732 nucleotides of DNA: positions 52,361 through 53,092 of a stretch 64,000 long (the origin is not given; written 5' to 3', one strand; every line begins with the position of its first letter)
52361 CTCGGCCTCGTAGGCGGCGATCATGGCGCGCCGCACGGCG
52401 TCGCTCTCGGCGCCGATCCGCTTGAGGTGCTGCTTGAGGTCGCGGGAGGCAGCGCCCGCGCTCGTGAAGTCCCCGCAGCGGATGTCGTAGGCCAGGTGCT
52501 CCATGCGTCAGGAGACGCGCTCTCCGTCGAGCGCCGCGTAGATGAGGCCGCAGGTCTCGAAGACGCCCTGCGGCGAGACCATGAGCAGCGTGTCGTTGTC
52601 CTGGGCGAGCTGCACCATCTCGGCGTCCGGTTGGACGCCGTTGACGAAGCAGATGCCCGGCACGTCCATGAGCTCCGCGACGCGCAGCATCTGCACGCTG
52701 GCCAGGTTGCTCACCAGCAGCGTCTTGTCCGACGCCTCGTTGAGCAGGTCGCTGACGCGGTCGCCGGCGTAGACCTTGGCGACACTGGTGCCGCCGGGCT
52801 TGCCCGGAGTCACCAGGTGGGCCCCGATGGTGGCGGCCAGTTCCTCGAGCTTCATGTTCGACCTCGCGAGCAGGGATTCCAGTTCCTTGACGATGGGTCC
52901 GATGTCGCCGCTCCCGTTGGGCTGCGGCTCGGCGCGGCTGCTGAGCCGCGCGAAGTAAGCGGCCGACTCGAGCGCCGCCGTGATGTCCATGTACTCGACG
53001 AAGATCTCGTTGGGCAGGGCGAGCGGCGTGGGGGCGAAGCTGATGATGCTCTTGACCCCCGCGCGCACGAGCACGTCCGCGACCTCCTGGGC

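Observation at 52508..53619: Rex repressor fused to a DRTGG-like domain, with a candidate Rex box in its own leader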

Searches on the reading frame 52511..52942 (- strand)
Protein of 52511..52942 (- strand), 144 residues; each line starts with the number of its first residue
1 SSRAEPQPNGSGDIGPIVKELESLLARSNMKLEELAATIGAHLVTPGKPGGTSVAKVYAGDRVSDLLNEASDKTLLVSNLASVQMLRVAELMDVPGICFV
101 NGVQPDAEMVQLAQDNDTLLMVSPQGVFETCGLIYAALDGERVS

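Call 6: search_protein_families(library=pfam, proteins=[window:52511-52942:-], max_evalue=10)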
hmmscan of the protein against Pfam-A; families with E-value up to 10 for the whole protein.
seq(144 aa): 2 families
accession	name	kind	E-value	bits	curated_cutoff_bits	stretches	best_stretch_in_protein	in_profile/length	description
PF07085.17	DRTGG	-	0.075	13.3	25.2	1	35-134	2-102/105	DRTGG domain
PF02603.21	Hpr_kinase_N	-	0.16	12.4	24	1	93-126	80-113/125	HPr Serine kinase N terminus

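Call 21: search_solved_structures(query=A1, max_evalue=10, show_alignments=2)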
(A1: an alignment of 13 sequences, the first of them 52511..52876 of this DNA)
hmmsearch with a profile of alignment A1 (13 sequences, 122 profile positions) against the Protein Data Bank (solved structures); distinct sequences matched with E-value up to 10: 2.
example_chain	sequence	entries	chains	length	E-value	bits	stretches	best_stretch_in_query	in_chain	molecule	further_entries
3l2b_A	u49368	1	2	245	0.019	18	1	67-117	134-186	Probable manganase-dependent inorganic pyrophosphatase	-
3l31_A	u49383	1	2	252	0.02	17.9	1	67-116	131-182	Probable manganase-dependent inorganic pyrophosphatase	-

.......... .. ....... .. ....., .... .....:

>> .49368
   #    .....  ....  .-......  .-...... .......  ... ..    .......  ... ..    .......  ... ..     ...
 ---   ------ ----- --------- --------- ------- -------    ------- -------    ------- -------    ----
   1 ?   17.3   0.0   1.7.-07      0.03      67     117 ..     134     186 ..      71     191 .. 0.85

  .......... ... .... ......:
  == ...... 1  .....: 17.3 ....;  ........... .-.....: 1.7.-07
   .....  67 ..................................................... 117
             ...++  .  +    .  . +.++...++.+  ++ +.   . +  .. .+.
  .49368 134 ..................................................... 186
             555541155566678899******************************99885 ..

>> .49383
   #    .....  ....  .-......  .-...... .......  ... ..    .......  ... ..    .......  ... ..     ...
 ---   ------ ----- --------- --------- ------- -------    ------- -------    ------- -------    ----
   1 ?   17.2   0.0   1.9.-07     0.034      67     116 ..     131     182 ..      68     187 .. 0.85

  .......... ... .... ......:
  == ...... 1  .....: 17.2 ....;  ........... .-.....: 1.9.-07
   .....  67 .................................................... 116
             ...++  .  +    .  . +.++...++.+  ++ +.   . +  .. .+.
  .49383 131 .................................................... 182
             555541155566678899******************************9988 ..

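Call 30: search_protein_representatives(protein=window:52511-52876:-)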
Query: 122 residues. Proteins with E-value up to 0.001 (for the whole library): 614; up to 1e-10: 137; up to 1e-30: 11. The best 150 are listed.
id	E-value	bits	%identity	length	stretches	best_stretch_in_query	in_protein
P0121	2.0e-63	227.6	89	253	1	1-120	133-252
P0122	3.1e-57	207.7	83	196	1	1-122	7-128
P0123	4.2e-53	194.4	90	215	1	1-105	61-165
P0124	5.7e-46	171.4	78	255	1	16-116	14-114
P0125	5.5e-45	168.3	83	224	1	22-119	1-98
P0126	9.3e-45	167.5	68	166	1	2-120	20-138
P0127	4.5e-41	155.7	64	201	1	2-119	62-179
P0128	7.1e-41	155.0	75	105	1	1-99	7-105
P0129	5.0e-40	152.3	65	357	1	1-117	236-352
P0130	1.7e-33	131.3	56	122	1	6-119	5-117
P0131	1.4e-32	128.3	58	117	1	8-120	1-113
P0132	2.9e-29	117.7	60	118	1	8-120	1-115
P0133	2.9e-29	117.6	52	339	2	2-96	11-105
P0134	9.8e-28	112.7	57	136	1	1-119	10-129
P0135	1.5e-27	112.2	50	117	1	8-117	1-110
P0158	1.1e-20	90.1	43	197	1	6-116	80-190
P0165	3.3e-19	85.3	43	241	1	17-118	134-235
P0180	7.1e-17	77.8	67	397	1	30-90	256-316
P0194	5.1e-16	75.0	43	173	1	8-114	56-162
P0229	1.0e-12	64.4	52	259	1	12-86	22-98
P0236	3.4e-12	62.7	82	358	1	32-75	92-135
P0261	1.6e-10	57.3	32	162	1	8-115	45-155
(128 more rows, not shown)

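Call 32: search_protein_families(library=pfam, alignment_id=A2, max_evalue=0.01)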
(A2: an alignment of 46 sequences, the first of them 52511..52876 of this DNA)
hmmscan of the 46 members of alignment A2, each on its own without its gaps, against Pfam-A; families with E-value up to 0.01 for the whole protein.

A. member 1, window:52511-52876:- (122 aa): 0 families

B. families by the number of members that match (of 46 scanned): 5 families
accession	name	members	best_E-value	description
PF07085.17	DRTGG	29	6.5e-09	DRTGG domain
PF02603.21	Hpr_kinase_N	6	0.00012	HPr Serine kinase N terminus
PF07905.16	PucR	3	2.9e-05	Purine catabolism regulatory protein-like family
PF02397.22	Bac_transf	1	0.0023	Bacterial sugar transferase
PF00107.32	ADH_zinc_N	1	0.0063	Zinc-binding dehydrogenase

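Call 33: search_solved_structures(query=A2, max_evalue=1, show_alignments=1)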
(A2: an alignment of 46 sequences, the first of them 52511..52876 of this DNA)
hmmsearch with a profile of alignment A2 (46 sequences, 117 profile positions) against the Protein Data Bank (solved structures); distinct sequences matched with E-value up to 1: 6.
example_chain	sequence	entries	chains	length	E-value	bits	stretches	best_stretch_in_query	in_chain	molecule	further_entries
2ioj_A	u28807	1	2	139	1.2e-05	27.9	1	2-112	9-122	Hypothetical protein AF_1212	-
1ko7_A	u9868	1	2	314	3e-05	26.6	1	64-112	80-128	Hpr kinase/phosphatase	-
3l2b_A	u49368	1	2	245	7.8e-05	25.3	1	65-109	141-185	Probable manganase-dependent inorganic pyrophosphatase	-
3l31_A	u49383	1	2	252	8.3e-05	25.2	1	65-109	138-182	Probable manganase-dependent inorganic pyrophosphatase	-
2if5_A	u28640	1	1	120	0.67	12.6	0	27-68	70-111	Zinc finger and BTB domain-containing protein 7A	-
2nn2_A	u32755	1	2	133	0.82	12.3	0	27-69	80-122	Zinc finger and BTB domain-containing protein 7A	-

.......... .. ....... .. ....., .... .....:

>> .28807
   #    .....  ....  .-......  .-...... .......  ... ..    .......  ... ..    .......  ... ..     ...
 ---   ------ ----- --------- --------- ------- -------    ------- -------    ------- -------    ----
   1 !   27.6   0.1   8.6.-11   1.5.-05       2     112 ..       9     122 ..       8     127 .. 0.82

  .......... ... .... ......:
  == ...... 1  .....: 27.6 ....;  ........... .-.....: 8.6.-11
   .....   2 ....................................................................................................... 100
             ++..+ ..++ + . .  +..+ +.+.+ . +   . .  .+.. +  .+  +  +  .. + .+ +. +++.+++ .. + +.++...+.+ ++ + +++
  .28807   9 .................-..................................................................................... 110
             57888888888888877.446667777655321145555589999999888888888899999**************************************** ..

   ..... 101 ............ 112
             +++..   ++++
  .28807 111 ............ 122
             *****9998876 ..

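Call 35: find_encoding_contigs(protein=P0131, flank=6000, max_places=4)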
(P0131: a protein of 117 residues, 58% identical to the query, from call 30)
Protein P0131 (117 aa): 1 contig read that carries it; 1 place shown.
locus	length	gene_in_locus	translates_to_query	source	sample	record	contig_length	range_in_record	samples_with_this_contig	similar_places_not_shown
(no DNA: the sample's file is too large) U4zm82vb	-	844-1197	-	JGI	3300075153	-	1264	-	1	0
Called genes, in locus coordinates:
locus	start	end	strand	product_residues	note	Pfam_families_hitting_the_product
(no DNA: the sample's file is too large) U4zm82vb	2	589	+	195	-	?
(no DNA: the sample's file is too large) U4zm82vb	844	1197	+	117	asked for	-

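Call 36: find_encoding_contigs(protein=P0132, flank=7000, max_places=3)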
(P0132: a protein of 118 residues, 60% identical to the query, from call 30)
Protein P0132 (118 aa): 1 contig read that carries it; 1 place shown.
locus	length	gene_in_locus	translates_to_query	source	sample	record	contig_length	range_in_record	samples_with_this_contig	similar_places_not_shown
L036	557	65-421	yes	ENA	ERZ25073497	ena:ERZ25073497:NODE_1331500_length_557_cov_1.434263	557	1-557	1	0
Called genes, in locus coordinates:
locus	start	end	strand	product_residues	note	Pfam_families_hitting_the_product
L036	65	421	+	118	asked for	-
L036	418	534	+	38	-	-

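Call 37: find_encoding_contigs(protein=P0135, flank=7000, max_places=3)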
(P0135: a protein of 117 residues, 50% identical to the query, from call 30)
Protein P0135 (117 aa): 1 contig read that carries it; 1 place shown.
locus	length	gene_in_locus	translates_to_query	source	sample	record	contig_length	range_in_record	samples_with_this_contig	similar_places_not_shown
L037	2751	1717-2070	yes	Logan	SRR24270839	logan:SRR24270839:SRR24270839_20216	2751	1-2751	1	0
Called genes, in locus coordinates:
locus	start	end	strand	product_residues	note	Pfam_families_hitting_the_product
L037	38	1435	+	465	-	PF00072:Response_reg, PF00158:Sigma54_activat, PF14532:Sigma54_activ_2, PF07724:AAA_2 (weak), PF07728:AAA_5 (weak), PF25601:AAA_lid_14, PF02954:HTH_8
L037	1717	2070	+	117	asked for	-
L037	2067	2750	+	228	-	?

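Call 38: find_encoding_contigs(protein=P0130, flank=7000, max_places=3)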
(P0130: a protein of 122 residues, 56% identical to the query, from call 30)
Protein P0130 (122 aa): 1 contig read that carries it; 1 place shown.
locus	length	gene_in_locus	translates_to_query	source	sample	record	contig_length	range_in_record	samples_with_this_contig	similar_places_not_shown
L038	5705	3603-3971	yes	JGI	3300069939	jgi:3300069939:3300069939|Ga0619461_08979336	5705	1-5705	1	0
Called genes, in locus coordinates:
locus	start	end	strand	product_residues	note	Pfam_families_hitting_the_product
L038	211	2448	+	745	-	-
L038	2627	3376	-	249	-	PF04311:DUF459, PF00657:Lipase_GDSL, PF13472:Lipase_GDSL_2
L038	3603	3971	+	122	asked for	-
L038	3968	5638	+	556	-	PF13581:HATPase_c_2, PF02518:HATPase_c (faint), PF00037:Fer4 (faint), PF12837:Fer4_6 (faint), PF12838:Fer4_7 (weak), PF13187:Fer4_9 (weak), PF13237:Fer4_10 (weak), PF04060:FeS, +2 more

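Call 44: predict_structure(alignment_id=A2)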
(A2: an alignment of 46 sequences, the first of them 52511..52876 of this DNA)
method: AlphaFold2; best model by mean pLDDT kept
length: 122 residues; sequences in the alignment: 46
mean_pLDDT: 91.8   pTM: 0.85
mean pLDDT of the five models: 91.8, 91.4, 90.7, 90.7, 90.4
residues with pLDDT >= 90: 104; 70-90: 9; 50-70: 5; < 50: 4
segments of 3 or more residues with pLDDT < 50: 1-3
pLDDT, mean of each block of 10 residues (from residue 1): 69 97 91 95 94 96 94 98 97 96 97 86 49
secondary structure, 60 per line:
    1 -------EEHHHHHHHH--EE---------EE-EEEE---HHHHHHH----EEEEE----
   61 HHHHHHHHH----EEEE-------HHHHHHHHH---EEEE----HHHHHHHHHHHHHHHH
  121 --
elements in order: H10-17 E34-37 H41-47 E52-56 H61-69 E74-77 H85-93 E97-100 H105-120

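Call 46: fold_search(model_id=the predicted structure, library=pdb)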
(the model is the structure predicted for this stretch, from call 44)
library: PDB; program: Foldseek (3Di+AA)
matches with E <= 10: 661; with E <= 0.001: 9
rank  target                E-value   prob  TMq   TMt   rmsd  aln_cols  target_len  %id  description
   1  3l2b_A                9.4e-07  1.00  0.75  0.42   2.7       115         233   16  Crystal structure of the CBS and DRTGG domains of the regulatory region of Clostridium perfringens pyrophosphatase com (released 2010-04-21)
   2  3l31_A                2.2e-06  1.00  0.74  0.42   2.8       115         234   16  Crystal structure of the CBS and DRTGG domains of the regulatory region of Clostridium perfringens pyrophosphatase com (released 2010-04-21)
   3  3l2b_B                2.7e-06  1.00  0.76  0.43   2.6       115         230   17  Crystal structure of the CBS and DRTGG domains of the regulatory region of Clostridium perfringens pyrophosphatase com (released 2010-04-21)
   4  3l31_B                2.9e-06  1.00  0.75  0.42   2.8       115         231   16  Crystal structure of the CBS and DRTGG domains of the regulatory region of Clostridium perfringens pyrophosphatase com (released 2010-04-21)
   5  2ioj_A                7.9e-06  1.00  0.76  0.77   2.6       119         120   14  Crystal structure of protein AF1212 from Archaeoglobus fulgidus, Pfam DRTGG (released 2006-10-31)
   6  6vr8                  1.2e-04  1.00  0.59  0.17   2.6        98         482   14  Structure of a pseudomurein peptide ligase type E from Methanothermus fervidus (released 2021-08-11)
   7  2iu8_B                1.8e-04  1.00  0.50  0.21   4.7       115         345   13  Chlamydia trachomatis LpxD with 25mM UDPGlcNAc (Complex I) (released 2007-02-20)
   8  7ufp                  3.9e-04  1.00  0.61  0.18   3.3       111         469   14  Structure of a pseudomurein peptide ligase type E from Methanothermus fervidus (released 2022-10-12)
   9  1ko7_A                9.3e-04  1.00  0.55  0.26   6.1       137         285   14  X-ray structure of the HPr kinase/phosphatase from Staphylococcus xylosus at 1.95 A resolution (released 2002-04-03)
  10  6ued                  1.7e-03  1.00  0.51  0.21   3.9       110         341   15  Apo Pseudomonas aeruginosa LpxD Structure (released 2019-11-13)
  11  1knx_B                4.0e-03  1.00  0.70  0.32   3.7       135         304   10  HPr kinase/phosphatase from Mycoplasma pneumoniae (released 2002-12-31)
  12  2iu8_C                4.0e-03  1.00  0.49  0.21   5.2       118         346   13  Chlamydia trachomatis LpxD with 25mM UDPGlcNAc (Complex I) (released 2007-02-20)
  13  6uec                  4.3e-03  1.00  0.47  0.20   4.0       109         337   16  Pseudomonas aeruginosa LpxD Complex Structure with Ligand (released 2019-11-13)
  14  4ihh_F                4.6e-03  1.00  0.54  0.22   3.5       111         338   13  Chasing Acyl Carrier Protein Through a Catalytic Cycle of Lipid A Production (released 2013-11-13)
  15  4ihg_B                5.2e-03  1.00  0.54  0.23   3.5       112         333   12  Chasing Acyl Carrier Protein Through a Catalytic Cycle of Lipid A Production (released 2013-11-13)
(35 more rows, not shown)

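Call 48: search_protein_families(library=pfam, proteins=[P0129, P0133, P0158, P0165, P0194, P0229, P0236, P0180, P0127, P0261], max_evalue=0.01)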
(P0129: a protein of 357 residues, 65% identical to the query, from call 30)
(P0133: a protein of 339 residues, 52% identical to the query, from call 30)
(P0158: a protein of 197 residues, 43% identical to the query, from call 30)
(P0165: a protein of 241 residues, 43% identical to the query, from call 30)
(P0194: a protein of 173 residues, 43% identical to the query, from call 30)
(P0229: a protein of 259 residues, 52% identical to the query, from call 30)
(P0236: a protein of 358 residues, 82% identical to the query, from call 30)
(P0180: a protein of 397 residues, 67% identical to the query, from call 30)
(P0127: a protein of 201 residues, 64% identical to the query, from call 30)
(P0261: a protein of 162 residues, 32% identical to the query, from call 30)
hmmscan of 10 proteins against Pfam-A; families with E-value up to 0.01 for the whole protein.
P0129 (357 aa): 5 families
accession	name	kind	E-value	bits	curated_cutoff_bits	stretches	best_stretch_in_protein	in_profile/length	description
PF02629.25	CoA_binding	-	1.8e-20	73.9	22.3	1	88-181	5-96/97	CoA binding domain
PF06971.19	Put_DNA-bind_N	-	3.2e-12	46.8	27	1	9-55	2-48/49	Putative DNA-binding protein N-terminus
PF01408.29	GFO_IDH_MocA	-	0.00012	23.2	24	1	89-173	3-87/120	Oxidoreductase family, NAD-binding Rossmann fold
PF07085.17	DRTGG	-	0.0005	20.3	25.2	1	248-347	2-102/105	DRTGG domain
PF03807.23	F420_oxidored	-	0.0086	17.1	21.6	0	89-168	2-79/94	NADP oxidoreductase coenzyme F420-dependent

P0133 (339 aa): 1 family
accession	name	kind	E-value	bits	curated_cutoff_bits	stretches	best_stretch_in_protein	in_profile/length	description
PF00563.25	EAL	-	6.8e-65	219.2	31.3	1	96-315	20-236/236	EAL domain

P0158 (197 aa): 1 family
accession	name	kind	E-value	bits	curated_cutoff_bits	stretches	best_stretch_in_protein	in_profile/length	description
PF07085.17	DRTGG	-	0.00035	20.8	25.2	1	87-188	2-104/105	DRTGG domain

P0165 (241 aa): 1 family
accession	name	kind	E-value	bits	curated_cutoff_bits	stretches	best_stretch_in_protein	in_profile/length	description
PF01368.27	DHH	-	1.2e-08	35.7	28.1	1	5-125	3-103/125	DHH family, N-terminal domain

P0194 (173 aa): 1 family
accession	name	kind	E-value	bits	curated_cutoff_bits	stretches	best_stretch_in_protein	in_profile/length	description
PF02603.21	Hpr_kinase_N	-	0.0032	17.9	24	1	119-163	80-124/125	HPr Serine kinase N terminus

P0229 (259 aa): 2 families
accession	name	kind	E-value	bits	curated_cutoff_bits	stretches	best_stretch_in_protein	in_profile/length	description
PF17297.7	PEPCK_N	-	1.5e-37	129.8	23.8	1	171-256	57-142/218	Phosphoenolpyruvate carboxykinase N-terminal domain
PF00005.33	ABC_tran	-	6.3e-05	24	25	1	98-173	37-101/137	ABC transporter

P0236 (358 aa): 0 families

P0180 (397 aa): 1 family
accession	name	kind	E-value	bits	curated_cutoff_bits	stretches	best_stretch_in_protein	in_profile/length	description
PF06971.19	Put_DNA-bind_N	-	7.8e-09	35.9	27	1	2-48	2-48/49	Putative DNA-binding protein N-terminus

P0127 (201 aa): 2 families
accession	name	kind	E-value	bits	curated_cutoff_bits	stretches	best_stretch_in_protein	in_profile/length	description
PF24563.1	KH_Mug60-KHD4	-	0.0013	18.9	27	0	57-101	9-53/70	Mug60/KHD4 KH type I domain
PF07085.17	DRTGG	-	0.0033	17.7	25.2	1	72-172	1-102/105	DRTGG domain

P0261 (162 aa): 1 family
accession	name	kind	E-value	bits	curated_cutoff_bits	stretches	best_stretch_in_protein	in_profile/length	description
PF07085.17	DRTGG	-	0.0012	19.1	25.2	1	50-143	2-93/105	DRTGG domain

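Call 49: find_homologous_proteins(query=A2, max_evalue=1e-8)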
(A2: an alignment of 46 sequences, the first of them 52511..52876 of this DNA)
Query A2 (46 sequences) (122 aa, profile of the alignment): 7039 proteins with E <= 1e-8 among 8000 candidates; the best 120 are listed.
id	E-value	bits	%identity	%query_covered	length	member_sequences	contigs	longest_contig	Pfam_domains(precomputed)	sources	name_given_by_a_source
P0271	9.2e-44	165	56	92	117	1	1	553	-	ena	-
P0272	1.5e-43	165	56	87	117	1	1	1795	-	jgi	jgi:hypothetical protein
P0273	1.6e-43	165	79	98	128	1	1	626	-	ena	-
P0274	2.2e-43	164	57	89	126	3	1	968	-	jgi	jgi:hypothetical protein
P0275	2.7e-43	164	79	93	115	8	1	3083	-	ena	-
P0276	3.6e-43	164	77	98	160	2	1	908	-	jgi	jgi:hypothetical protein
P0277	9.5e-43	162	78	92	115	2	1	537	-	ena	-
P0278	1.0e-42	162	57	94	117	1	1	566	-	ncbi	-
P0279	1.1e-42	162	82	92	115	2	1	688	-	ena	-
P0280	1.1e-42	162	79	98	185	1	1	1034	-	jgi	jgi:hypothetical protein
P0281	1.1e-42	162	75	92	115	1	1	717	-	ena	-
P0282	1.2e-42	162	61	91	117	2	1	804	-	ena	-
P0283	1.7e-42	161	72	95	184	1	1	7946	-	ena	-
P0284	1.9e-42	161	75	100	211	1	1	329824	PF02629.26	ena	-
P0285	2.0e-42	161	73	93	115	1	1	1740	-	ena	-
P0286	2.0e-42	161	61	94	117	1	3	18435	-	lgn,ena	-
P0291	3.1e-42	161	63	94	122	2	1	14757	-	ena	-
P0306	8.7e-42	159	49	89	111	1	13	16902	PF07085.18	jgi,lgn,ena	jgi:hypothetical protein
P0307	8.9e-42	159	77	94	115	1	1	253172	-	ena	-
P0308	1.0e-41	159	53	93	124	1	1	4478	PF07085.18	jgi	-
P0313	1.7e-41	158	66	95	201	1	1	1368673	PF07085.18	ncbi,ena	-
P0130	3.4e-41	157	57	93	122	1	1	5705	-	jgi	jgi:hypothetical protein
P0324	3.8e-41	157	66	92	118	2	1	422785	-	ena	-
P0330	5.0e-41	157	55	92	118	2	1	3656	PF07085.18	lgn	-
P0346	1.2e-40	155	49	89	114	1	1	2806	PF07085.18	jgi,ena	-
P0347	1.2e-40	155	49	89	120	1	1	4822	PF07085.18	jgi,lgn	jgi:hypothetical protein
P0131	2.0e-40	155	58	94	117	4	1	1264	-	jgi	jgi:hypothetical protein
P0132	2.7e-40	154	59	93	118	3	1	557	-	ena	-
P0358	3.0e-40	154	48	92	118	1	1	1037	PF07085.18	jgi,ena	jgi:hypothetical protein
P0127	5.1e-40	153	64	98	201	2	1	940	-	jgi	jgi:hypothetical protein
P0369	5.8e-40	153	49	91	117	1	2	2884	PF07085.18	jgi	-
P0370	6.1e-40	153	56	92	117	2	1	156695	-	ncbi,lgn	-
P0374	7.3e-40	153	51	89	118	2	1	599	PF07085.18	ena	-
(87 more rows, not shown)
